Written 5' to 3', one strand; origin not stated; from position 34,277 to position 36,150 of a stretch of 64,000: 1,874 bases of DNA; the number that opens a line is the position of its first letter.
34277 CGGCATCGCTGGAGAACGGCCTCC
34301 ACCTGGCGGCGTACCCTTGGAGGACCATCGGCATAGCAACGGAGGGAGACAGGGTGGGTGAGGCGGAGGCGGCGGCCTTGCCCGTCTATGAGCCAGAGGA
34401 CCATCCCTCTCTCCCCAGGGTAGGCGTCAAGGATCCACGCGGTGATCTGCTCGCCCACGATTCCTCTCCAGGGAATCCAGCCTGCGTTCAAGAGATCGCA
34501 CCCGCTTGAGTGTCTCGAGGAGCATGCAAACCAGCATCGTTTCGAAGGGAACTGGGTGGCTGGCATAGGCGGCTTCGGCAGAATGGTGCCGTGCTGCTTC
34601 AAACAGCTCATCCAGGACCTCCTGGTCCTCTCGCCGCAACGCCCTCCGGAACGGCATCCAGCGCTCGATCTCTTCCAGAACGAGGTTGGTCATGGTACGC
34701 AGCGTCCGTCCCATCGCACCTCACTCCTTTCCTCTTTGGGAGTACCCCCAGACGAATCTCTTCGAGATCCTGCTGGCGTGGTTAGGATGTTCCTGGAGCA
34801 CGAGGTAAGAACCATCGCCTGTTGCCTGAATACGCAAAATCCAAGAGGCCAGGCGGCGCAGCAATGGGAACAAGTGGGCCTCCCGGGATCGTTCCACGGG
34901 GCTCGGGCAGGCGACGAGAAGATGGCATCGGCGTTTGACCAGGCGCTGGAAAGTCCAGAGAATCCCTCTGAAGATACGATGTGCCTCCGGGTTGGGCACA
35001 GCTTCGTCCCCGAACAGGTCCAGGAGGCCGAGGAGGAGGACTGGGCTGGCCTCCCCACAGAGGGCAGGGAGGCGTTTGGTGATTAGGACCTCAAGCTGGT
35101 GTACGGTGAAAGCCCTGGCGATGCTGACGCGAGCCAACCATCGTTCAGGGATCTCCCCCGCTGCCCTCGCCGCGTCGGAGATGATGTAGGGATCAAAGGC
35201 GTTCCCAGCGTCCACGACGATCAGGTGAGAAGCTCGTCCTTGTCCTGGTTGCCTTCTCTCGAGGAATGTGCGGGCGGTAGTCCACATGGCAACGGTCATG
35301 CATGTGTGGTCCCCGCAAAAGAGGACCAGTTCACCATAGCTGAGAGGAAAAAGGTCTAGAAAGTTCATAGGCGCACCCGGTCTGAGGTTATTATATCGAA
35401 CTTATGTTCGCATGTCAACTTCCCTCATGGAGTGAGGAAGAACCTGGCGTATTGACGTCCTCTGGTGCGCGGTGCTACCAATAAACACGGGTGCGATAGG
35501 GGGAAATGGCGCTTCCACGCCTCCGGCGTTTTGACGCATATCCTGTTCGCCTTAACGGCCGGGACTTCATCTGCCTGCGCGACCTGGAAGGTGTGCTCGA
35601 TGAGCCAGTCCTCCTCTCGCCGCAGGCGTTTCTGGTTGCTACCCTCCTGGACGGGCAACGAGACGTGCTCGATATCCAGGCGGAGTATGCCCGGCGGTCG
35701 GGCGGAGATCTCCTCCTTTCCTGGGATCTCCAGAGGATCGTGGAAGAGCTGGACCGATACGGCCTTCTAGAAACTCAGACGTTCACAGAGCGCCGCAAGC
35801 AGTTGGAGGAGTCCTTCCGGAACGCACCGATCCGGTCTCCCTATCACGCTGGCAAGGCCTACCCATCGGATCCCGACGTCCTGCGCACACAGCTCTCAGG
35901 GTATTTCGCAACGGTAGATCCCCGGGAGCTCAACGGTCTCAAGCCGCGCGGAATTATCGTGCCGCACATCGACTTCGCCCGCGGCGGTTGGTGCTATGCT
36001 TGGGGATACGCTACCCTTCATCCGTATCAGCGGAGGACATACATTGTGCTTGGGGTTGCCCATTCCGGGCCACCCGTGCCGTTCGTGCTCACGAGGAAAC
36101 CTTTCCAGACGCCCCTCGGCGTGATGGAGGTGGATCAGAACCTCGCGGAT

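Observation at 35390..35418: Textbook SOS promoter: -35 TTGACA, 17-nt spacer carrying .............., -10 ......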

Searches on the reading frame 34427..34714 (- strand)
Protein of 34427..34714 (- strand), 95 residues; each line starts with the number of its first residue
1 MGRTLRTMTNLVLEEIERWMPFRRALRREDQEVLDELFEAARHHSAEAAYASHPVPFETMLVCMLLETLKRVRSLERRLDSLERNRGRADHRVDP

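Call 6: search_protein_families(library=pfam, proteins=[window:34427-34714:-], max_evalue=0.01)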
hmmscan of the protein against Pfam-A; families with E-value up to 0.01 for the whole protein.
window:34427-34714:- (95 aa): 0 families

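Call 10: search_protein_families(library=ncbifam, proteins=[window:34427-34714:-], max_evalue=1)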
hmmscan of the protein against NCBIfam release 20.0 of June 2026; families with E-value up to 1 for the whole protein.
window:34427-34714:- (95 aa): 0 families

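Call 30: search_protein_families(library=pfam, proteins=[window:34427-34714:-], max_evalue=10)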
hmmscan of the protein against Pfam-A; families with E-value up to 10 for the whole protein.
window:34427-34714:- (95 aa): 2 families
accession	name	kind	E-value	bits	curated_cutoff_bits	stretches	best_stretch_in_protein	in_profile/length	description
PF09384.15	UTP15_C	-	0.031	14.4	33.1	1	8-84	49-125/147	UTP15 C terminal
PF00482.28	T2SSF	-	0.096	13.1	25.2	1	5-41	31-67/125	Type II secretion system (T2SS), protein F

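Call 62: find_homologous_proteins(query=window:34427-34714:-, max_evalue=0.001)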
Query window:34427-34714:- (95 aa): 102 proteins with E <= 0.001 among 106 candidates.
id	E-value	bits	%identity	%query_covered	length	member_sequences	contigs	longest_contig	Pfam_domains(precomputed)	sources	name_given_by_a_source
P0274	1.1e-54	200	100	100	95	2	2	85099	PF26485.1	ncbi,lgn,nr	ncbi:MAG: hypothetical protein QN189_05695 [Armatimonadota bacterium]|nr:hypothetical protein [Armat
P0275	5.9e-46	172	89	100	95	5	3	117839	PF26485.1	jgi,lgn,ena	-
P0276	2.8e-27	112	64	92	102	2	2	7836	PF26485.1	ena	-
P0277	5.7e-26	108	61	92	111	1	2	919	PF26485.1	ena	-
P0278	1.2e-20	91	63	86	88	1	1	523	PF26485.1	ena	-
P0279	2.0e-20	90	56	91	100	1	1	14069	PF26485.1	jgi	-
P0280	8.7e-20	88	65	75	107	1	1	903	PF26485.1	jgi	jgi:hypothetical protein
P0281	1.8e-19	87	54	87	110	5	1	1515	PF26485.1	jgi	jgi:hypothetical protein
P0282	2.0e-19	87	66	62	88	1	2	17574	PF26485.1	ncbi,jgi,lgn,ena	-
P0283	4.2e-19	86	58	87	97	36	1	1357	PF26485.1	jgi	jgi:hypothetical protein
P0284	4.8e-19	86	56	88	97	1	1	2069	PF26485.1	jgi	-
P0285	5.0e-19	86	57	87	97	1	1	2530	PF26485.1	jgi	jgi:hypothetical protein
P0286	6.2e-19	86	57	87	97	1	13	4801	PF26485.1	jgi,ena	jgi:hypothetical protein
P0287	6.3e-19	86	56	89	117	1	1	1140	PF26485.1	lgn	-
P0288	8.7e-19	85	62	82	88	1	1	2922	PF26485.1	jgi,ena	-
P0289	9.3e-19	85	53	94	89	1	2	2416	PF26485.1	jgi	jgi:hypothetical protein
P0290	9.7e-19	85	57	87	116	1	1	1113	PF26485.1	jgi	jgi:hypothetical protein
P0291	1.2e-18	85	58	89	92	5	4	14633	PF26485.1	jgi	jgi:hypothetical protein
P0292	1.3e-18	85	57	83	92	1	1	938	PF26485.1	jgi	jgi:hypothetical protein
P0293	1.3e-18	85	54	87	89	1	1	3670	PF26485.1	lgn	-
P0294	1.7e-18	84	54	95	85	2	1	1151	PF26485.1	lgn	-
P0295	1.7e-18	84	56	89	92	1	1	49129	PF26485.1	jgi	jgi:hypothetical protein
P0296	1.8e-18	84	52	91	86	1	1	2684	PF26485.1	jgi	jgi:hypothetical protein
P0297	2.0e-18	84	56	95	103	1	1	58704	PF26485.1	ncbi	-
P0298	2.1e-18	84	56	81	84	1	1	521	PF26485.1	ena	-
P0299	2.1e-18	84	54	87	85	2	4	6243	PF26485.1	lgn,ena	-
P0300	2.3e-18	84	56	79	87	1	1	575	PF26485.1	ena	-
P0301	2.5e-18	84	56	92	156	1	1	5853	PF26485.1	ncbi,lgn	-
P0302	2.6e-18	84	54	92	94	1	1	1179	PF26485.1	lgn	-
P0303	2.7e-18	84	49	85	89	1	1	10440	PF26485.1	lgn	-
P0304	2.8e-18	84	59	83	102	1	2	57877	PF26485.1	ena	-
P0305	3.0e-18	83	55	87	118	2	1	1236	PF26485.1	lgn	-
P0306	3.2e-18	83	61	79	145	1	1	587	PF26485.1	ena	-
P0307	3.3e-18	83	53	80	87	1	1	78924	PF26485.1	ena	-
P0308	4.3e-18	83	56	89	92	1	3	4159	PF26485.1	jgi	jgi:hypothetical protein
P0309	5.8e-18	83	55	83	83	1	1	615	PF26485.1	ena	-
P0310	6.4e-18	82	53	79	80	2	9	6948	PF26485.1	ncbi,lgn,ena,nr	ncbi:hypothetical protein IIC65_00555 [Candidatus Sumerlaeota bacterium]|nr:hypothetical protein [Ca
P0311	7.5e-18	82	51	97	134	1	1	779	PF26485.1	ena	-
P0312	8.4e-18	82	58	87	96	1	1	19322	PF26485.1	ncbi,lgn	ncbi:MAG: hypothetical protein ACLFWD_00735 [Anaerolineales bacterium]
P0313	1.0e-17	82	56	94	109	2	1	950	PF26485.1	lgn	-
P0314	1.2e-17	82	56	86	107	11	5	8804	PF26485.1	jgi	jgi:hypothetical protein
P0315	1.3e-17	81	63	63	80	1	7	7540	PF26485.1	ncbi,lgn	ncbi:MAG: hypothetical protein ACE5FI_05525 [Anaerolineales bacterium]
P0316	1.4e-17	81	59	84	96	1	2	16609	PF26485.1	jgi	jgi:hypothetical protein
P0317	1.4e-17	81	56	92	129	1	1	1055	PF26485.1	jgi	jgi:hypothetical protein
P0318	1.4e-17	81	59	84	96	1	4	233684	PF26485.1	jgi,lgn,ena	jgi:hypothetical protein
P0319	1.4e-17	81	59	84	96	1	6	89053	PF26485.1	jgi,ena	jgi:hypothetical protein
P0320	1.4e-17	81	53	89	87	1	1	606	PF26485.1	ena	-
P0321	1.8e-17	81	58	80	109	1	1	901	PF26485.1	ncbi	-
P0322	1.8e-17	81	53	84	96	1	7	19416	PF26485.1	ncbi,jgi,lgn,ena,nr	ncbi:MAG TPA: hypothetical protein PLS90_14480 [Candidatus Sumerlaeota bacterium]|nr:MAG: hypothetic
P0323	1.9e-17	81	53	83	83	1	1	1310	PF26485.1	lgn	-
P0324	2.2e-17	81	54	89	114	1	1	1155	PF26485.1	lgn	-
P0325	3.9e-17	80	57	95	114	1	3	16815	PF26485.1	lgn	-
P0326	5.2e-17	80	56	86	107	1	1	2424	PF26485.1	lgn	-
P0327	5.5e-17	79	51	87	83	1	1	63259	PF26485.1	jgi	jgi:hypothetical protein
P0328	7.1e-17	79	54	89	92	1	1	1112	PF26485.1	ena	-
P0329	7.5e-17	79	55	93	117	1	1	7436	PF26485.1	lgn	-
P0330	9.4e-17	79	54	89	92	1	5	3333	PF26485.1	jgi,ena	jgi:hypothetical protein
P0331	9.5e-17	79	55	93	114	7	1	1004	PF26485.1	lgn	-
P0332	1.0e-16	79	49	81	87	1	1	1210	PF26485.1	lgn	-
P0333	1.1e-16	79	49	85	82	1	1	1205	PF26485.1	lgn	-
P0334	1.3e-16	78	54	83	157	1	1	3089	PF26485.1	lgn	-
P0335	1.4e-16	78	54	85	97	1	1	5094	PF26485.1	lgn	-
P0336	1.4e-16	78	51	79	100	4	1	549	PF26485.1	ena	-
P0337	1.7e-16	78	54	94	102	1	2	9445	PF26485.1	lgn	-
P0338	1.8e-16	78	54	84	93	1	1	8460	PF26485.1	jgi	jgi:hypothetical protein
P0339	2.0e-16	78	52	83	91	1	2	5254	PF26485.1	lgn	-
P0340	2.1e-16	78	46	95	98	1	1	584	PF26485.1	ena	-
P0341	2.5e-16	77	52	93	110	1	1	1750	PF26485.1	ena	-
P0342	2.6e-16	77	58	76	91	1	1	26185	PF26485.1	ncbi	-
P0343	4.0e-16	77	51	79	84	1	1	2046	PF26485.1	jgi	jgi:hypothetical protein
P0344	4.6e-16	76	50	93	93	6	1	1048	PF26485.1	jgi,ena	-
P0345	5.2e-16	76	53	94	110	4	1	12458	PF26485.1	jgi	jgi:hypothetical protein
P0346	5.3e-16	76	52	79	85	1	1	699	PF26485.1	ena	-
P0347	5.5e-16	76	52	89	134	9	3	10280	PF26485.1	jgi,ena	-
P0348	5.5e-16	76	53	89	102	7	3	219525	PF26485.1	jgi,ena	-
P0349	5.6e-16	76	57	76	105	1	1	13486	PF26485.1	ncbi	-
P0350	5.8e-16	76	52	92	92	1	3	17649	PF26485.1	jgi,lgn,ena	jgi:hypothetical protein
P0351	8.7e-16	76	53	89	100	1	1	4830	PF26485.1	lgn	-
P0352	9.3e-16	76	52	93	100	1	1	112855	PF26485.1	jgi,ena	-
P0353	2.2e-15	74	56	79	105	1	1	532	PF26485.1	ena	-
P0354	4.6e-15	73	52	81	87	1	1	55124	PF26485.1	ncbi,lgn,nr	ncbi:MAG: hypothetical protein HY927_02710 [Elusimicrobia bacterium]|nr:hypothetical protein [Elusim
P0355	5.1e-15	73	52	71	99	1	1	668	PF26485.1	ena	-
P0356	1.4e-14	72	51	99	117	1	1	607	PF26485.1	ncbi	-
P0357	4.4e-14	70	49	83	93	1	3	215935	PF26485.1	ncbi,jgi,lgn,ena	-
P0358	5.0e-14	70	47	85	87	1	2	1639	PF26485.1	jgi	jgi:hypothetical protein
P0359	6.9e-14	70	46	87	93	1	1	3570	PF26485.1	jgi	jgi:hypothetical protein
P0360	7.2e-14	69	51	88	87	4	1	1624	PF26485.1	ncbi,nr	ncbi:MAG: hypothetical protein VST70_09860 [Nitrospirota bacterium]|nr:hypothetical protein [Nitrosp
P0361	1.1e-13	69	44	92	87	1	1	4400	PF26485.1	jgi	jgi:hypothetical protein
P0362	1.3e-13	69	47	80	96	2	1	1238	PF26485.1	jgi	-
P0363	2.3e-13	68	47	80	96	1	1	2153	PF26485.1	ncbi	-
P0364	3.2e-13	67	56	74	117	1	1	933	PF26485.1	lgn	-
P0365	4.0e-13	67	46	80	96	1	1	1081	PF26485.1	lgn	-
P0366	4.8e-13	67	52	79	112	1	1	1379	PF26485.1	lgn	-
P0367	6.2e-13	66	51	82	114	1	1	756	PF26485.1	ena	-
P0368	6.6e-13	66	55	61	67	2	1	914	PF26485.1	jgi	jgi:hypothetical protein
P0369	5.1e-12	64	47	80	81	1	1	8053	PF26485.1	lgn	-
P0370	5.7e-12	63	49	76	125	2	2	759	PF26485.1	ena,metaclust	metaclust:\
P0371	5.9e-12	63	49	76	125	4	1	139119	PF26485.1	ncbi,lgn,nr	ncbi:MAG TPA: hypothetical protein VNP04_00295 [Alphaproteobacteria bacterium]|nr:hypothetical prote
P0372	1.9e-11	62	49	81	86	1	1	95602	PF26485.1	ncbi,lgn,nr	ncbi:MAG: hypothetical protein HY924_02715 [Elusimicrobia bacterium]|nr:hypothetical protein [Elusim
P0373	8.6e-11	60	44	100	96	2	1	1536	PF26485.1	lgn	-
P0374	4.4e-10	57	44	91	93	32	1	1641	PF26485.1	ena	-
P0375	1.1e-9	56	46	93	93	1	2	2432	PF26485.1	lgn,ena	-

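Call 88: predict_structure(alignment_id=A4)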
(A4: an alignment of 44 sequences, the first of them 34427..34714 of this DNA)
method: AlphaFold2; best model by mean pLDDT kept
length: 95 residues; sequences in the alignment: 44
mean_pLDDT: 82.4   pTM: 0.64
mean pLDDT of the five models: 82.4, 82.3, 81.7, 81.5, 79.9
residues with pLDDT >= 90: 29; 70-90: 52; 50-70: 13; < 50: 1
segments of 3 or more residues with pLDDT < 50: none
pLDDT, mean of each block of 10 residues (from residue 1): 76 90 91 89 85 72 81 93 80 55
secondary structure, 60 per line:
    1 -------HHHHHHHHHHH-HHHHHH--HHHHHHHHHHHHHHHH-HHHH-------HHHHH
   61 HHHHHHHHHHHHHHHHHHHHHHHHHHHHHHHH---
elements in order: H8-18 H20-25 H28-43 H45-48 H56-92

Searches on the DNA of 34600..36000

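Call 78: search_rna_families(source=window, start=34600, end=36000, threshold=evalue, max_evalue=1)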
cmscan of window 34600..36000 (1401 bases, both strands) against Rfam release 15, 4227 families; matches with E-value up to 1: 0.
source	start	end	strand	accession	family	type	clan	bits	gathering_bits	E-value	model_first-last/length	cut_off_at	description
